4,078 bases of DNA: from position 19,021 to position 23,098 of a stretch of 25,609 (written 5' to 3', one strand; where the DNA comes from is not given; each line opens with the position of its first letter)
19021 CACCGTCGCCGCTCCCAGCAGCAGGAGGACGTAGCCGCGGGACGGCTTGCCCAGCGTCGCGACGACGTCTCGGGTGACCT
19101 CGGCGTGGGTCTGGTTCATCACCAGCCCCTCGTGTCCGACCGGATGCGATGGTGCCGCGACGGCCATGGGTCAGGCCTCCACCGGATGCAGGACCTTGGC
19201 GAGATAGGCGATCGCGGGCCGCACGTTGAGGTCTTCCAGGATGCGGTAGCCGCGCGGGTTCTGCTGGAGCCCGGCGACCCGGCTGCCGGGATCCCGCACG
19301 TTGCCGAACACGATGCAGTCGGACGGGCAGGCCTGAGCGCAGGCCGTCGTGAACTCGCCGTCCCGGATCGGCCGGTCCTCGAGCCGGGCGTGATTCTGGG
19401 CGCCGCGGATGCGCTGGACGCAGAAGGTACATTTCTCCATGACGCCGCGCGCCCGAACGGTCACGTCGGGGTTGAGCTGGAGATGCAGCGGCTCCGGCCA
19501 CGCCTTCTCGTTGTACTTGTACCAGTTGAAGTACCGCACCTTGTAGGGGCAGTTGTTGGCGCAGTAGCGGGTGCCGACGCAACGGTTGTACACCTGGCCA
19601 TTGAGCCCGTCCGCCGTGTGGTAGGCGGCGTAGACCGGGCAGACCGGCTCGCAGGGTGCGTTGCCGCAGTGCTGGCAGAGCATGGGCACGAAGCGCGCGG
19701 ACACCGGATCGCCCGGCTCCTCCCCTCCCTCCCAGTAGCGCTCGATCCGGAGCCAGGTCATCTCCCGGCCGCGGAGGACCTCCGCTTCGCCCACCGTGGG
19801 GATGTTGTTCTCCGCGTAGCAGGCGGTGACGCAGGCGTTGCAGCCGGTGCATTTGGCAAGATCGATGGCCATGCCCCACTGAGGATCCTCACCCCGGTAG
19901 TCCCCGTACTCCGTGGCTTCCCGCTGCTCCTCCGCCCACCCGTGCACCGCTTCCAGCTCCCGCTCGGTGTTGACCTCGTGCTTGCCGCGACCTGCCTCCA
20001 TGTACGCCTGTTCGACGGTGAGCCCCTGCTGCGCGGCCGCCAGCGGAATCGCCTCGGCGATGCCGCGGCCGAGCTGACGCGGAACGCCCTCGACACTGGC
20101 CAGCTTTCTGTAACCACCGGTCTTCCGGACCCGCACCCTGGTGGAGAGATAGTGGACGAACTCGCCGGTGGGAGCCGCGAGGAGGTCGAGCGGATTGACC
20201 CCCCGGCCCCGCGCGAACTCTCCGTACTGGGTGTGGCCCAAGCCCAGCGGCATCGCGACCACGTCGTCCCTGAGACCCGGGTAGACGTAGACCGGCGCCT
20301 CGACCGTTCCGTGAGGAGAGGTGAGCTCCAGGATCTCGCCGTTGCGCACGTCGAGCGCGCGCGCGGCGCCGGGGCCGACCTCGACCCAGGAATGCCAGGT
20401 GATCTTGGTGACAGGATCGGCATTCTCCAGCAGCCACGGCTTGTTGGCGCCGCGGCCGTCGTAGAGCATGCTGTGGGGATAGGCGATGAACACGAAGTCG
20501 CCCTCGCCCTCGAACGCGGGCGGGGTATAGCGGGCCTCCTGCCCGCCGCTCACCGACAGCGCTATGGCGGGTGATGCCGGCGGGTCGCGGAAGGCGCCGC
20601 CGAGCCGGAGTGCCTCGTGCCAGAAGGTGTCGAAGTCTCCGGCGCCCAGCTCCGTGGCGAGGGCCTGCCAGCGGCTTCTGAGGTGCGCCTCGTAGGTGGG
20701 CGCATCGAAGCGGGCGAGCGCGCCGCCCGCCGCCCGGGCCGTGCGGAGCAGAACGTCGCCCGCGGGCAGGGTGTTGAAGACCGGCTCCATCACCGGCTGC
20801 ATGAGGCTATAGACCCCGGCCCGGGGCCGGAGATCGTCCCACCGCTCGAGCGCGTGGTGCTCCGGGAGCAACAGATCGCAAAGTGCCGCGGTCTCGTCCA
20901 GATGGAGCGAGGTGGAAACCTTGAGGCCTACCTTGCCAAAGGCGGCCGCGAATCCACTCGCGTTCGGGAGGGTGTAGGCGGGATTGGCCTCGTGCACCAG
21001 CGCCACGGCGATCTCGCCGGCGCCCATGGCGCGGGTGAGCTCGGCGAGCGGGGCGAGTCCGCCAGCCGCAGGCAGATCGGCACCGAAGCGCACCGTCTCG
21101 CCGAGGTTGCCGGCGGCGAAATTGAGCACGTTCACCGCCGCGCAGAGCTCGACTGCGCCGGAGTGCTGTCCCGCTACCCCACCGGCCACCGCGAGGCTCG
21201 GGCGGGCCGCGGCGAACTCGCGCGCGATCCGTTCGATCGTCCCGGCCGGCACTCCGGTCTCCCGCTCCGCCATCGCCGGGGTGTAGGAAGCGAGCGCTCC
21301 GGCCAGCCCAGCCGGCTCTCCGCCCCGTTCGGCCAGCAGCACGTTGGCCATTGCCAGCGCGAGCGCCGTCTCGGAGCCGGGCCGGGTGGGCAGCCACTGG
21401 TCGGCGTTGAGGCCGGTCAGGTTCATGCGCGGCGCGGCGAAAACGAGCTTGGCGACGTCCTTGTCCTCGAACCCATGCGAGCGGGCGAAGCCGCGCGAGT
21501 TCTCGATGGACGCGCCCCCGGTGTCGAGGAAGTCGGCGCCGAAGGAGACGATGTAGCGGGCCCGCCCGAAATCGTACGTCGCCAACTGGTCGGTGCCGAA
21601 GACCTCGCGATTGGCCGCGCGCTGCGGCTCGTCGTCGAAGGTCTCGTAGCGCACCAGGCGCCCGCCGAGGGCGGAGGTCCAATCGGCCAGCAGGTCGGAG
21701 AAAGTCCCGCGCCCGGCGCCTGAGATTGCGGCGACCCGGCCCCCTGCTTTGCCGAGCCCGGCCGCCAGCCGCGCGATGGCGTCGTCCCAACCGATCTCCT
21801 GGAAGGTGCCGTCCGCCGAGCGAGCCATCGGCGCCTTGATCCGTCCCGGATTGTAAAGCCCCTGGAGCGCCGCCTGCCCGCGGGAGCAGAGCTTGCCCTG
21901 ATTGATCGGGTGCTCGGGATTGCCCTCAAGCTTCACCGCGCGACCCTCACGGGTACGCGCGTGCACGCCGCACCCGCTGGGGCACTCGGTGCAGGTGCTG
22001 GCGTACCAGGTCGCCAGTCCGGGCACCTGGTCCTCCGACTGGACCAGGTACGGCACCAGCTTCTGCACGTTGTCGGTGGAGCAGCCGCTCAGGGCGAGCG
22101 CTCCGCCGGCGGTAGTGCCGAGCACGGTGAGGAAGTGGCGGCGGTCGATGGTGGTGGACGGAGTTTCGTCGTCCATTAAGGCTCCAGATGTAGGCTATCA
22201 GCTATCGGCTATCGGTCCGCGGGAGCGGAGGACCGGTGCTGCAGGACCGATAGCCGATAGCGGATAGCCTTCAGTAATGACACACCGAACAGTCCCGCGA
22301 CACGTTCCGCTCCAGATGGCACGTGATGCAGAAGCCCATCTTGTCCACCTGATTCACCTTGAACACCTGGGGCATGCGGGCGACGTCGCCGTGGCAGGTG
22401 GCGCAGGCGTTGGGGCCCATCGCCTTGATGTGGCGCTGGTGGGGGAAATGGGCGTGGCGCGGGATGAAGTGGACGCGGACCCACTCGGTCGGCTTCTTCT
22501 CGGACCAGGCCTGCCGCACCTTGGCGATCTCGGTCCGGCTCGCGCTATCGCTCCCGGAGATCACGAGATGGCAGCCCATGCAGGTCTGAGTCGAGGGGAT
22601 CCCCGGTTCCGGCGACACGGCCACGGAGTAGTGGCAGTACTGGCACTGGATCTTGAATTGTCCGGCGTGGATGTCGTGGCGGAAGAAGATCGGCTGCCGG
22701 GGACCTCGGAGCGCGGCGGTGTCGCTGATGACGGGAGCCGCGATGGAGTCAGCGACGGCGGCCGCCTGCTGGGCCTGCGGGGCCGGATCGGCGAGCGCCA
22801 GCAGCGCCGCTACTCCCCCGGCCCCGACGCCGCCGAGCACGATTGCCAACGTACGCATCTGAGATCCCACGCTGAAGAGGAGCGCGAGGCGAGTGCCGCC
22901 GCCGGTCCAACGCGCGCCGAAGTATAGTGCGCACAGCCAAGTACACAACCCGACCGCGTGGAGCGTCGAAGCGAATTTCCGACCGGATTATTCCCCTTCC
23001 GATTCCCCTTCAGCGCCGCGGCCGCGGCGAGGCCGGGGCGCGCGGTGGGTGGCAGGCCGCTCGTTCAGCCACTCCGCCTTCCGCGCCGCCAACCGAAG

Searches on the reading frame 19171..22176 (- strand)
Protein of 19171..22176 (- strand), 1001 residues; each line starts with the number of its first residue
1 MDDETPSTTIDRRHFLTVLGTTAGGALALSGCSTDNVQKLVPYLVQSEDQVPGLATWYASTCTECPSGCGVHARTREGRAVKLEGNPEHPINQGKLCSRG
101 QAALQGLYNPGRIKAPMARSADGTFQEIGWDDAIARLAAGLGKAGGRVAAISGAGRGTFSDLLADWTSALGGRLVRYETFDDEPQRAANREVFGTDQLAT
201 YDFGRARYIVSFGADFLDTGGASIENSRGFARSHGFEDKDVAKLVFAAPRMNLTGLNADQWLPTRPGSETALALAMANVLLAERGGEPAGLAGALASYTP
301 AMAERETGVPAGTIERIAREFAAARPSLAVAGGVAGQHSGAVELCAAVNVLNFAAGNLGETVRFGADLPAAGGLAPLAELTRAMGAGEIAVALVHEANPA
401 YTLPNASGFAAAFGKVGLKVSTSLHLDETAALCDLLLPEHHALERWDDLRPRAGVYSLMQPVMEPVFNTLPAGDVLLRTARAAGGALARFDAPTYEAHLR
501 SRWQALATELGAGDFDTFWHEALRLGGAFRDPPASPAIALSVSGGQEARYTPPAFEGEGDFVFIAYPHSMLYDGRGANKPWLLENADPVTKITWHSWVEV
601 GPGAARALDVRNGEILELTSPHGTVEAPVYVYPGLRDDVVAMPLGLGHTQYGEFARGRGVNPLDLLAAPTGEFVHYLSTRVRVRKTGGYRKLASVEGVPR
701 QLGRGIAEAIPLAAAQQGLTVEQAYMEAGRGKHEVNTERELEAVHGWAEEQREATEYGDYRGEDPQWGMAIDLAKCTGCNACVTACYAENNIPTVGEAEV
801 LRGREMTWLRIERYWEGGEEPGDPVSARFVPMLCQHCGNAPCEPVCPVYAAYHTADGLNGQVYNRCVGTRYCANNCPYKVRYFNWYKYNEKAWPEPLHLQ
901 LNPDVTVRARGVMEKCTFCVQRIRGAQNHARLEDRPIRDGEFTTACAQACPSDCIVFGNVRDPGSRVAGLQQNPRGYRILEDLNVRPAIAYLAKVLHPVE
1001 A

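Call 42: search_protein_families(library=pfam, proteins=[window:19171-22176:-], max_evalue=0.0001)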
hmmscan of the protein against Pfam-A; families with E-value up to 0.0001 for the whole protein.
window:19171-22176:- (1001 aa): 6 families
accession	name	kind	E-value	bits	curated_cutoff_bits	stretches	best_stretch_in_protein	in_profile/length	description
PF00384.28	Molybdopterin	-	1.7e-17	63.9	24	1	112-468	1-339/353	Molybdopterin oxidoreductase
PF04879.21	Molybdop_Fe4S4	-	2.2e-17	63.2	22.7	1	56-109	2-55/55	Molybdopterin oxidoreductase Fe4S4 domain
PF12838.12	Fer4_7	-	2e-13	51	27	2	775-848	1-50/52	4Fe-4S dicluster domain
PF01568.27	Molydop_binding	-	2.6e-08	34.3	26.8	1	595-661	28-90/110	Molydopterin dinucleotide binding domain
PF13247.11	Fer4_11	-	6.9e-08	33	26.2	1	827-887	3-65/100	4Fe-4S dicluster domain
PF13237.11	Fer4_10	-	8e-05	22.9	25.5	0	769-787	2-21/53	4Fe-4S dicluster domain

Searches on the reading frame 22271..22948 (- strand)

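Call 42: search_protein_families(library=pfam, proteins=[window:22271-22948:-], max_evalue=0.0001)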
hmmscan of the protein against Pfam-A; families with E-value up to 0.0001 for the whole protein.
window:22271-22948:- (225 aa): 2 families
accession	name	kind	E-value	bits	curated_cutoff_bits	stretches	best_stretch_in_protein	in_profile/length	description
PF14522.11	Cytochrome_C7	-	4.9e-09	36.3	24.8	1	167-224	2-66/67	Cytochrome c7 and related cytochrome c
PF02085.21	Cytochrom_CIII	-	3.2e-07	31.1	22.9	0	83-152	17-73/101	Class III cytochrome C family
